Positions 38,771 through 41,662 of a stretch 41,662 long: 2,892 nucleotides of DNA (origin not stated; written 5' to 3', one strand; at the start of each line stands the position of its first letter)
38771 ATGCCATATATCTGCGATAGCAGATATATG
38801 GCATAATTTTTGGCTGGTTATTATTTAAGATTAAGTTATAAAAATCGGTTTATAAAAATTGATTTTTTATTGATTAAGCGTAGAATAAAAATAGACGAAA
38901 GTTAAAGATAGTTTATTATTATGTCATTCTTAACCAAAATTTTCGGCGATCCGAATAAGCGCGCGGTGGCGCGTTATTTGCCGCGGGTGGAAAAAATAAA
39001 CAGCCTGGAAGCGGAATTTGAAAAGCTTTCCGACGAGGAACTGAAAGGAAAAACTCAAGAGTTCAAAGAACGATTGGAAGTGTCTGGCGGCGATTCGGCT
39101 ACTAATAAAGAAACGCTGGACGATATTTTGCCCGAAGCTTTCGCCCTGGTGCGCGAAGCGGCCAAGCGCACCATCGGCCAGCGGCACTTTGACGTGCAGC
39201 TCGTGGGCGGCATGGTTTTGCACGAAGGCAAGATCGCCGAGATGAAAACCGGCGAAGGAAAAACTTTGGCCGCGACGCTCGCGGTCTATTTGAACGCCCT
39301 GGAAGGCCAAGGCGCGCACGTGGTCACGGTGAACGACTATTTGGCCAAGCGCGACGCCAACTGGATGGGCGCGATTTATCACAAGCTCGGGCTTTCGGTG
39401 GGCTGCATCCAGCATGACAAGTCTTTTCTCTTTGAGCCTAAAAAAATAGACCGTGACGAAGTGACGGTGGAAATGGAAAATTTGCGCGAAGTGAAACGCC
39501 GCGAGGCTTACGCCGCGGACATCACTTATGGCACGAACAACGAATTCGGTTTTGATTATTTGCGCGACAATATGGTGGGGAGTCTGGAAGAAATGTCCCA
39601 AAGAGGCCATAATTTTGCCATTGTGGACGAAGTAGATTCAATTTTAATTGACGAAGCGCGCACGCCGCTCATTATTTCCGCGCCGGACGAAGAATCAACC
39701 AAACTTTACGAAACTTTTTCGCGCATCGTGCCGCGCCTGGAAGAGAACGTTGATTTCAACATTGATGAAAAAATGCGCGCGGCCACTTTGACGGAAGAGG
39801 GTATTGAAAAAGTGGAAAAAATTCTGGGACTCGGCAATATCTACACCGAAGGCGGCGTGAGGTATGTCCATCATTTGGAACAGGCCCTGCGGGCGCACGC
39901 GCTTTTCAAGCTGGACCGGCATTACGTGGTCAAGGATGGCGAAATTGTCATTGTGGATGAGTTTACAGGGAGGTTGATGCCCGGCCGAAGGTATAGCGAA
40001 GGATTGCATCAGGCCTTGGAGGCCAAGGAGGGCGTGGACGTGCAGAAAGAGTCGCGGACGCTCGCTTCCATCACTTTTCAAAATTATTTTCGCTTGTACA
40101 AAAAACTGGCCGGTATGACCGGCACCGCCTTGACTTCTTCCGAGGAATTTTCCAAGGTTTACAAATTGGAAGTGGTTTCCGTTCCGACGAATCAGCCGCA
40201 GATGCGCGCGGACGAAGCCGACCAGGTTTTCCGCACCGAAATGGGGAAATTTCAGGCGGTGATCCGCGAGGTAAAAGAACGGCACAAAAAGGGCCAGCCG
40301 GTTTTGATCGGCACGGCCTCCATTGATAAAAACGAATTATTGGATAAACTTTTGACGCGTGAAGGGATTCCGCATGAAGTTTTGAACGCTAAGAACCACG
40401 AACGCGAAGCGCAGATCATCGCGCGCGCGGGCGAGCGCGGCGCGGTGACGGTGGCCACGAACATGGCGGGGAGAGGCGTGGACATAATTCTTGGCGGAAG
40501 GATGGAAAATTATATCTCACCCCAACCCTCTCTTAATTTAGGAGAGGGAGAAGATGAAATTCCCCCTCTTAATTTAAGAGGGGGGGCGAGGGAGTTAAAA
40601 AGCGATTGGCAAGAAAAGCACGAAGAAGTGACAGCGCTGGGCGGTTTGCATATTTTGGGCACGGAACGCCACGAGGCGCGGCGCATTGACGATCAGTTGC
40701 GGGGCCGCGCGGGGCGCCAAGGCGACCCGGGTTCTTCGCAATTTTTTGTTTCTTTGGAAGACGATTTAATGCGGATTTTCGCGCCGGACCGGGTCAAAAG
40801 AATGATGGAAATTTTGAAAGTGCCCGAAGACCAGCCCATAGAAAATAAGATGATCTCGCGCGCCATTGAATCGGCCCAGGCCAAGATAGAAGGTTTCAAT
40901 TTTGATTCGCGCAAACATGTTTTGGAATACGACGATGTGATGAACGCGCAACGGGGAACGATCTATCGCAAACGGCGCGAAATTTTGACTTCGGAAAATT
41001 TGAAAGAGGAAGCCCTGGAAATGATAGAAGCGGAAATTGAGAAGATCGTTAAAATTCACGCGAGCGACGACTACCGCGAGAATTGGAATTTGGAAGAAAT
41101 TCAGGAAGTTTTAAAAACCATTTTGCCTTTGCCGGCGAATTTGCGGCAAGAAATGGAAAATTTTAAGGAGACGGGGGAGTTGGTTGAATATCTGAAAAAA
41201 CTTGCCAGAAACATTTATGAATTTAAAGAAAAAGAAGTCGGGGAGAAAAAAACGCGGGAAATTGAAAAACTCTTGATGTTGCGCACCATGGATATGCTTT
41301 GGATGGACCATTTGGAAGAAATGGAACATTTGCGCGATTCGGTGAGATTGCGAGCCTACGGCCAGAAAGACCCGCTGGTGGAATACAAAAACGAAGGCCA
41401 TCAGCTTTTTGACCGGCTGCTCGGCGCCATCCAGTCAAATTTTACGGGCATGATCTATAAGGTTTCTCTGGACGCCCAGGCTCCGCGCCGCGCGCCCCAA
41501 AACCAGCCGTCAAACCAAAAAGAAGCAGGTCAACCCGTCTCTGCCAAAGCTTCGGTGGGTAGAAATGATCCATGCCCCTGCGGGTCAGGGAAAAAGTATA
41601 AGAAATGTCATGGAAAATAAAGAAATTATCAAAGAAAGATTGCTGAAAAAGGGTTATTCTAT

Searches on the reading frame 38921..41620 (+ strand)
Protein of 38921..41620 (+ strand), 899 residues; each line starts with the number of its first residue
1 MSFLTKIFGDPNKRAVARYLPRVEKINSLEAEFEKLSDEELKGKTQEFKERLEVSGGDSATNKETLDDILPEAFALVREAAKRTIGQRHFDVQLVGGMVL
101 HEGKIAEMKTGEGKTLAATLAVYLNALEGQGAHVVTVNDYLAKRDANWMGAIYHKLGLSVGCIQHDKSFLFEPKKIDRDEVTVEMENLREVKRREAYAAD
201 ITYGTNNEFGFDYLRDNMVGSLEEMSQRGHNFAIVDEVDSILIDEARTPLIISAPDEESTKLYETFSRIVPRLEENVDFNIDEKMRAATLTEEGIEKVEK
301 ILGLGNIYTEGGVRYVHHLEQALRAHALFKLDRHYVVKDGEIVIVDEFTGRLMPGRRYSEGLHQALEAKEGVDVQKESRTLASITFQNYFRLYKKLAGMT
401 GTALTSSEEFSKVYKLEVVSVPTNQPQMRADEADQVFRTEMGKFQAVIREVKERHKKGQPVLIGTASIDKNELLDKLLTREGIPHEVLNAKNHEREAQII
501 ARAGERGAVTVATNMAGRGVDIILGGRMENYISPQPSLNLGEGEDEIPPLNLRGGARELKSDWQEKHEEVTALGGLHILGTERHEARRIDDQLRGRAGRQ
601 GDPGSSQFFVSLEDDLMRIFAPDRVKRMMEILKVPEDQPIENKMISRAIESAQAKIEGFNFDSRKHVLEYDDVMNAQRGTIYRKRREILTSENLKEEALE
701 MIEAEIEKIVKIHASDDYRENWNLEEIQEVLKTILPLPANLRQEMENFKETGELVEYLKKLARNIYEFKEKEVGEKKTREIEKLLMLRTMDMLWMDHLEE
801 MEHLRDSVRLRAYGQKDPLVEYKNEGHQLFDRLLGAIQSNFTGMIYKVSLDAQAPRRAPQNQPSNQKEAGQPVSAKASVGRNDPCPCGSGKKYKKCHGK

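Call 7: search_protein_families(library=pfam, proteins=[window:38921-41620:+], max_evalue=0.001)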
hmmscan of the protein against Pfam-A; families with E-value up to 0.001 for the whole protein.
window:38921-41620:+ (899 aa): 7 families
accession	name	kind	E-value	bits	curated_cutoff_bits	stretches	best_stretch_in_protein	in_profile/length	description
PF07517.20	SecA_DEAD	-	1.8e-127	425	24.6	1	5-410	2-289/290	SecA DEAD-like domain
PF21090.3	P-loop_SecA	-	5.9e-87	291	27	1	426-637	1-205/205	SecA P-loop domain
PF07516.18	SecA_SW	-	9.9e-64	215.5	26.7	1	639-848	1-199/200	SecA Wing and Scaffold domain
PF01043.26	SecA_PP_bind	-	2e-42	144.7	23.5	1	259-367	2-110/110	SecA preprotein cross-linking domain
PF02810.21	SEC-C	-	3.1e-10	40.1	20.4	1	881-899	1-19/19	SEC-C motif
PF00271.37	Helicase_C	-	8.6e-05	23.2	23.5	1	443-523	2-82/110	Helicase conserved C-terminal domain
PF00270.35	DEAD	-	0.00059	20.1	26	0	105-242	18-130/167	DEAD/DEAH box helicase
